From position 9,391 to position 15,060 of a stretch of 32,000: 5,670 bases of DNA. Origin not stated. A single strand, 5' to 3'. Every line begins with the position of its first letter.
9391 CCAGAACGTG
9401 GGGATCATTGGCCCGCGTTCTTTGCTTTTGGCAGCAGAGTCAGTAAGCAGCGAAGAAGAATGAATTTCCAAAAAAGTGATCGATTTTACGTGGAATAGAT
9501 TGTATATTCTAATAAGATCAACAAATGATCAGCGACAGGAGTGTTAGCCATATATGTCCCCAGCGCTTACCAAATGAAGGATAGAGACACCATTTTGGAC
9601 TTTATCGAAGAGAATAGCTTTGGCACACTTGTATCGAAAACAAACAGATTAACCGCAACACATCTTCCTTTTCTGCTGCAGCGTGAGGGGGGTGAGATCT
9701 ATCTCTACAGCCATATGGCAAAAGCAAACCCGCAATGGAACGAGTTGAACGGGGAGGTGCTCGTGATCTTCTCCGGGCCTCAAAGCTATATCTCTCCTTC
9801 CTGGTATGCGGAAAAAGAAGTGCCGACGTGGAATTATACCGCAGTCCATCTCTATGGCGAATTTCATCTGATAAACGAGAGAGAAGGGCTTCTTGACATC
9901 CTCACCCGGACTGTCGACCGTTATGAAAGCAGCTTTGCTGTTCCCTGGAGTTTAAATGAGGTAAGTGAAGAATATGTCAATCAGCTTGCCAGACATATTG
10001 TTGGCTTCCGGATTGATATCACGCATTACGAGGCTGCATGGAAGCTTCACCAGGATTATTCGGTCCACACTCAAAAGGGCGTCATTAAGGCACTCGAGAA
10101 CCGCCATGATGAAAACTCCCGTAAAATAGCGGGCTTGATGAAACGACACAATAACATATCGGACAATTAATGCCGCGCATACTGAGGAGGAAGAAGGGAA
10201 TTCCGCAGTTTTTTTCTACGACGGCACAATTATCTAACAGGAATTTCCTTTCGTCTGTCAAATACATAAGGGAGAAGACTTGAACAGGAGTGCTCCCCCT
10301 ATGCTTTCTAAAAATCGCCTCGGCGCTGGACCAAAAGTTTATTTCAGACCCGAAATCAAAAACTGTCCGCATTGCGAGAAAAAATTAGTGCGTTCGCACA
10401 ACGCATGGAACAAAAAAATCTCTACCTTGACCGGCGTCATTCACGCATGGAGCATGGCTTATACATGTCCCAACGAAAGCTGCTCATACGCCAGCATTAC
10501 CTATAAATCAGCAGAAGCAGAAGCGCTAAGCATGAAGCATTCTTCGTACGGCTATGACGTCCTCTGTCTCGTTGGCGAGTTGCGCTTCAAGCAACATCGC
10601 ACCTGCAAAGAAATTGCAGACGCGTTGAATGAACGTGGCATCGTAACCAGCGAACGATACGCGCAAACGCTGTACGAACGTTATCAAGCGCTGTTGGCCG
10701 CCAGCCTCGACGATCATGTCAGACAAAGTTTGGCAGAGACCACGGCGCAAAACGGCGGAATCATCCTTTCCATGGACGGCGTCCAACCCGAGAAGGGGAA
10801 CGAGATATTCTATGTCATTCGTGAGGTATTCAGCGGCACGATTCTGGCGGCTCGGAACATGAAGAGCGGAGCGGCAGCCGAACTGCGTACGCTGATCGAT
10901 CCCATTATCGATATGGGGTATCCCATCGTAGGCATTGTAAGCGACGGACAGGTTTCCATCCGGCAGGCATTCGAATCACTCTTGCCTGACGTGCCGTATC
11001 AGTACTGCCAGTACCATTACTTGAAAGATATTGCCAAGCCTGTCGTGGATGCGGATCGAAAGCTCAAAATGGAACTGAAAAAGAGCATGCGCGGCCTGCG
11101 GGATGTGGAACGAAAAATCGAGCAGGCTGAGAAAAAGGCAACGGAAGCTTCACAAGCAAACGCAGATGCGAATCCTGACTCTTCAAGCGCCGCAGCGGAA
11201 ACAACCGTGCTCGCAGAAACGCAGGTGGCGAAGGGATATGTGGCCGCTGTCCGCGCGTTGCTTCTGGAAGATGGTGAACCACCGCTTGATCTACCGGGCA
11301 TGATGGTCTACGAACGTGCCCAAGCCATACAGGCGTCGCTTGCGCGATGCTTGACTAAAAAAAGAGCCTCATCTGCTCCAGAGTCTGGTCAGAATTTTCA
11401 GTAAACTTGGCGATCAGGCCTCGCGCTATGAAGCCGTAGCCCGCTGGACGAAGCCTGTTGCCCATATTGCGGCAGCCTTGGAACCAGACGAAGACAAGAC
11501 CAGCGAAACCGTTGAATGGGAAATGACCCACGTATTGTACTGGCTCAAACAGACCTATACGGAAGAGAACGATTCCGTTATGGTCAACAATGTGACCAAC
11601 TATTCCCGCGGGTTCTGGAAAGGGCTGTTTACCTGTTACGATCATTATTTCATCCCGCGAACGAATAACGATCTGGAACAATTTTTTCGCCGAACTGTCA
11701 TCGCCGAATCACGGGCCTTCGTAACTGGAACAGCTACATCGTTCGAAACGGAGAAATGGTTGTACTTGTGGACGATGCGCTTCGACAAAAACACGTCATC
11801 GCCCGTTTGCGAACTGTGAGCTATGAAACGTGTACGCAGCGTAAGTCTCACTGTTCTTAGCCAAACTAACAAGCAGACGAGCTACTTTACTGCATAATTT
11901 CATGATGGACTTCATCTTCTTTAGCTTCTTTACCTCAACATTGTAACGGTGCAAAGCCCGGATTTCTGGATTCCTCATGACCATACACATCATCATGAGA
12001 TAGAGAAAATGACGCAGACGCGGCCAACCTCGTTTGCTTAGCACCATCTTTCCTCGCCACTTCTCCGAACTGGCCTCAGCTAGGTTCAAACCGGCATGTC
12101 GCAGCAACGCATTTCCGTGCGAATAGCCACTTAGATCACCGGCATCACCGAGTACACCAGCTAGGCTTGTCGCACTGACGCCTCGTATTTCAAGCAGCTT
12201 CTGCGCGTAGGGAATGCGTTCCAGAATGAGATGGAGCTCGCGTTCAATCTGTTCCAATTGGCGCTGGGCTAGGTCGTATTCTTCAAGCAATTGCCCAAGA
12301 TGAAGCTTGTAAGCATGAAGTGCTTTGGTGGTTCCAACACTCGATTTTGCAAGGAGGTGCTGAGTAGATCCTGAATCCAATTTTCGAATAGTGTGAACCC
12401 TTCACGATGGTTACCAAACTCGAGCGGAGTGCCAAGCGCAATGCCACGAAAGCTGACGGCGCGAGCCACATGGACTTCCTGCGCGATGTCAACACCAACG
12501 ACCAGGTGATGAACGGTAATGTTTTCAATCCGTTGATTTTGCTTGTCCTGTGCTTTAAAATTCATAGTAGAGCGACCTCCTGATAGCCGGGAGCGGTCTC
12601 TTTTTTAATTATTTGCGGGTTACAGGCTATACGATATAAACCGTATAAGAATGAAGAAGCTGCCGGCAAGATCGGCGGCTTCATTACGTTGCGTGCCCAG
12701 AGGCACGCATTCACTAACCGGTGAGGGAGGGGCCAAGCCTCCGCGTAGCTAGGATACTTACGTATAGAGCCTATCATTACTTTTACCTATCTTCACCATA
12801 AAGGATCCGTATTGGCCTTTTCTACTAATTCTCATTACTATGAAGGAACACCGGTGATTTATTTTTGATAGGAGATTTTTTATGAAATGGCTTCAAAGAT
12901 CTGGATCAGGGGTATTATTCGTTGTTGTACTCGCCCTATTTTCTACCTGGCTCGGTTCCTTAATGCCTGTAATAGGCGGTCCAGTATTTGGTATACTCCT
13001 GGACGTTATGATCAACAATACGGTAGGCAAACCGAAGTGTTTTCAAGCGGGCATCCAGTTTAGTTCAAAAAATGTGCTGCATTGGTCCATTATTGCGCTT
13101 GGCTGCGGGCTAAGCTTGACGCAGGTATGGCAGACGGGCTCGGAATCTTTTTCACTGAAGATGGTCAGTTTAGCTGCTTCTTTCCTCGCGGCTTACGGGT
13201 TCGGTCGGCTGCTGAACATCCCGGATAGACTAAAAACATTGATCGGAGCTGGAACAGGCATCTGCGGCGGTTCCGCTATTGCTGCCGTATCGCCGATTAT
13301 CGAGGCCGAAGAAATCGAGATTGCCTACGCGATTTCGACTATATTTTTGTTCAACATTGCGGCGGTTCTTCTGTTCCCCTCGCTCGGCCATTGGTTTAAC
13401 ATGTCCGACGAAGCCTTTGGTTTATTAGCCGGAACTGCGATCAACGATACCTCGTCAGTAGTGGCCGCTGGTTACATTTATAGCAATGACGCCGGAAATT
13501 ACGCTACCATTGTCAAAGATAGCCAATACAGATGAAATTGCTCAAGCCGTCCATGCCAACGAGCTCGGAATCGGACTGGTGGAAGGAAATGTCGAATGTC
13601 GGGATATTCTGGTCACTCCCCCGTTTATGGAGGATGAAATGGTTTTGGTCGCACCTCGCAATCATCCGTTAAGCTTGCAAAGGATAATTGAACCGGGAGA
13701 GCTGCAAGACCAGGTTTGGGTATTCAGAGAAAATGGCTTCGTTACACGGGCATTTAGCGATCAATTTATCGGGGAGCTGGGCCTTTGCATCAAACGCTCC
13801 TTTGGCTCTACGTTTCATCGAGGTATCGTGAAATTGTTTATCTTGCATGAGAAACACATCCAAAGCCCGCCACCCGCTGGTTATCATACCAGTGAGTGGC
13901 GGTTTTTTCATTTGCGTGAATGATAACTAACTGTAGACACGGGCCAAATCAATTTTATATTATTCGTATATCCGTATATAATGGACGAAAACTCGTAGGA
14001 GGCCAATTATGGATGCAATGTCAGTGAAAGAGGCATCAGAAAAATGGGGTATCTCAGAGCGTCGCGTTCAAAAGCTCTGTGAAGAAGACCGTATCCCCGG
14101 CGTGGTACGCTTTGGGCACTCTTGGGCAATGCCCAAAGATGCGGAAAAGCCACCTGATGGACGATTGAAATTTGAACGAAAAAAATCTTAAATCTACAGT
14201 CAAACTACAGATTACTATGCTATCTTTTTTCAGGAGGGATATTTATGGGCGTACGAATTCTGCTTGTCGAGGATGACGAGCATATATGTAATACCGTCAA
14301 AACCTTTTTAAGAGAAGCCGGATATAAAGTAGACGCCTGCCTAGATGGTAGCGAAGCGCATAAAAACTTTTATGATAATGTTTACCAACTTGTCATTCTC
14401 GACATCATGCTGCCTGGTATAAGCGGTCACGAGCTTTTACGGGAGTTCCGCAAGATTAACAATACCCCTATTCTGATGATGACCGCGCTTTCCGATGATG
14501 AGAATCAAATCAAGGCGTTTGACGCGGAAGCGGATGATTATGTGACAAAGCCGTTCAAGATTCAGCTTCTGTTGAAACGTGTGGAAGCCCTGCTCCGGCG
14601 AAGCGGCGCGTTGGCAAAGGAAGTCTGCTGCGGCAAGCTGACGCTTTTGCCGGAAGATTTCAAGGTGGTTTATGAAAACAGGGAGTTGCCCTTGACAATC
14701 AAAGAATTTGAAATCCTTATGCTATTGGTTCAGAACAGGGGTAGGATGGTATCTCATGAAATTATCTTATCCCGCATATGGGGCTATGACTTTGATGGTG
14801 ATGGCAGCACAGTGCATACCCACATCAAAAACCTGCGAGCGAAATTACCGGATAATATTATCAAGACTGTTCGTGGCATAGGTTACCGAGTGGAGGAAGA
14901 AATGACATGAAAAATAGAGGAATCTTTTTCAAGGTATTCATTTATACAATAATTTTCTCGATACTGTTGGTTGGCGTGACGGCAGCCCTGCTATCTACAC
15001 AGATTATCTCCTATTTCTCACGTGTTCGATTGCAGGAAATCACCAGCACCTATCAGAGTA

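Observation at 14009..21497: Complete glycopeptide-resistance cluster with a gene order that matches no classical van operon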

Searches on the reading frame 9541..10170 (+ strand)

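Call 49: search_protein_families(library=pfam, proteins=[window:9541-10170:+], max_evalue=0.00001)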
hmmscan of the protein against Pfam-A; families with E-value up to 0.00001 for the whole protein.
window:9541-10170:+ (209 aa): 1 family
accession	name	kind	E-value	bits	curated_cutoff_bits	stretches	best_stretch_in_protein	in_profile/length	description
PF04299.18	FMN_bind_2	-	5.3e-57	192.6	22.4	1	5-161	2-167/168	Putative FMN-binding domain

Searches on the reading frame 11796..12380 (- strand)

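Call 50: search_protein_families(library=pfam, proteins=[window:11796-12380:-], max_evalue=0.00001)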
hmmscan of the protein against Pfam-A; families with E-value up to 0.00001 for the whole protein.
window:11796-12380:- (194 aa): 1 family
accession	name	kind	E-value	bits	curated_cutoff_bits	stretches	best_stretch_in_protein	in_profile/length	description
PF02371.22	Transposase_20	-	3.2e-13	50.3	21.3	1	60-144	2-86/87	Transposase IS116/IS110/IS902 family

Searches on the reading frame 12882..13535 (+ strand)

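Call 50: search_protein_families(library=pfam, proteins=[window:12882-13535:+], max_evalue=0.00001)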
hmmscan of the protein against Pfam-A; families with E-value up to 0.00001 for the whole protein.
window:12882-13535:+ (217 aa): 1 family
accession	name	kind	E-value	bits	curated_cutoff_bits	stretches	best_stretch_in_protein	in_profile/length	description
PF03601.19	Cons_hypoth698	-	2.6e-51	174.8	24.5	1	10-212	2-208/304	Conserved hypothetical protein 698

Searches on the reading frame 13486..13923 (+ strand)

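Call 50: search_protein_families(library=pfam, proteins=[window:13486-13923:+], max_evalue=0.00001)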
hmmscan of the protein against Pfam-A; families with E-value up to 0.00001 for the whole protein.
window:13486-13923:+ (145 aa): 1 family
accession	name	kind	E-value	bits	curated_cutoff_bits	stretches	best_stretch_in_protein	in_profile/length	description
PF03466.25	LysR_substrate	-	5.9e-12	45.9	28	1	12-105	41-133/209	LysR substrate binding domain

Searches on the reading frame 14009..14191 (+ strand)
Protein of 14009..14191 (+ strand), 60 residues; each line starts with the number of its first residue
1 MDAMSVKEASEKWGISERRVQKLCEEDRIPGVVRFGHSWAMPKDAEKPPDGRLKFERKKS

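Call 3: search_protein_families(library=ncbifam, proteins=[window:14009-14191:+])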
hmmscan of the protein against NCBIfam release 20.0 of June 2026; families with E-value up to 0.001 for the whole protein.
window:14009-14191:+ (60 aa): 1 family
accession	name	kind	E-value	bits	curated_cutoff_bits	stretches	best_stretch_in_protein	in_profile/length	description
TIGR01764.1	excise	domain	0.00064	20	28.8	0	4-44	2-41/49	excisionase family DNA-binding protein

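Call 4: search_protein_families(library=pfam, proteins=[window:14009-14191:+])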
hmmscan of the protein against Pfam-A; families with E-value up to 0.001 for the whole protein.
window:14009-14191:+ (60 aa): 2 families
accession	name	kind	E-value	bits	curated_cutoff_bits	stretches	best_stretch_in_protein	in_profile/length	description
PF12728.13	HTH_17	-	4e-06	27.4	27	1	4-44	2-41/51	Helix-turn-helix domain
PF20038.5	HTH_59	-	1.5e-05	25.3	27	1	2-27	6-31/66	Helix-turn-helix domain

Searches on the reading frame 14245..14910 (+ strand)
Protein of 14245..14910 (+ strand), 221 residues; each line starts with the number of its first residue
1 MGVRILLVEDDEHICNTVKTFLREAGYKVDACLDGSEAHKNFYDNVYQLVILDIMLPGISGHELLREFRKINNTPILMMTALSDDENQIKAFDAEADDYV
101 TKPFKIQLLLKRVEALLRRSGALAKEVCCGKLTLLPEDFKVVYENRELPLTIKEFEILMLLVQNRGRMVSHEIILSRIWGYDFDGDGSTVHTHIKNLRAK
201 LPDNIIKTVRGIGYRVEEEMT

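Call 3: search_protein_families(library=ncbifam, proteins=[window:14245-14910:+])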
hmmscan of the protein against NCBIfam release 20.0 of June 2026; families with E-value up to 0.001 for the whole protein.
window:14245-14910:+ (221 aa): 95 families (the best 25 are shown)
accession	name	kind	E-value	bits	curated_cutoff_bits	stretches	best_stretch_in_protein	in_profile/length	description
NF000402.1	vanR-B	exception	1.7e-125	416.7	480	1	1-218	1-218/219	vancomycin resistance response regulator transcription factor VanR-B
NF040689.1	MtrAB_MtrA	equivalog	1.9e-52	177.8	300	1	5-216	1-218/219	MtrAB system response regulator MtrA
NF041733.1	resp_reg_CseB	equivalog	7.9e-51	172.6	350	1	4-217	2-227/228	two-component system response regulator CseB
TIGR01387.1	cztR_silR_copR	subfamily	1.6e-49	168.5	279.2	1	5-215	1-217/218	heavy metal response regulator transcription factor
TIGR02154.1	PhoB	equivalog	4.9e-49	166.7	296.2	1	1-216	1-225/226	phosphate regulon transcriptional regulator PhoB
NF008567.0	PRK11517.1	equivalog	3.5e-48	163.9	353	1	4-217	2-219/223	response regulator transcription factor HprR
NF041734.1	resp_reg_RppA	equivalog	4.9e-48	163.5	250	1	4-217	2-228/229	two-component system response regulator RppA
NF053854.1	RespRegPhoBBctds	equivalog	6e-46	156.6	270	1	5-216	1-224/225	two-component system response regulator PhoB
NF033117.2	vanR_ACDEGLN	exception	2.7e-45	154.7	350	1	5-217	1-226/226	VanR-ABDEGLN family response regulator transcription factor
NF045944.1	ResRegRpaBCyano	equivalog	1.8e-44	151.8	330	1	6-216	1-227/229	response regulator transcription factor RpaB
NF007663.1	PRK10336.1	equivalog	2.6e-44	151.6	345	1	3-217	1-217/219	quorum sensing response regulator transcription factor QseB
NF008296.0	PRK11083.1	equivalog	5.1e-44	150.4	273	1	4-217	5-226/228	two-component system response regulator CreB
NF007928.2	PRK10643.1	equivalog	6.4e-44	150.2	330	1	4-215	2-215/216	two-component system response regulator PmrA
NF040534.1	resp_reg_YycF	equivalog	7.1e-44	149.8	340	1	4-218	2-229/231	response regulator YycF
NF012023.0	PRK15479.1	equivalog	3.6e-40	137.9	337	1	3-219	1-220/224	transcriptional regulator TctD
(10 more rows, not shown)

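Call 4: search_protein_families(library=pfam, proteins=[window:14245-14910:+])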
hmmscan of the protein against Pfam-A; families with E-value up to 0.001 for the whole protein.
window:14245-14910:+ (221 aa): 2 families
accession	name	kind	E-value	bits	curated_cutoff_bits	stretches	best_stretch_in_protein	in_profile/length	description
PF00072.30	Response_reg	-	3.7e-28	98.4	30.2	1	5-114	1-111/111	Response regulator receiver domain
PF00486.34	Trans_reg_C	-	9.1e-24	83.8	26.2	1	146-215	2-76/77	Transcriptional regulatory protein, C terminal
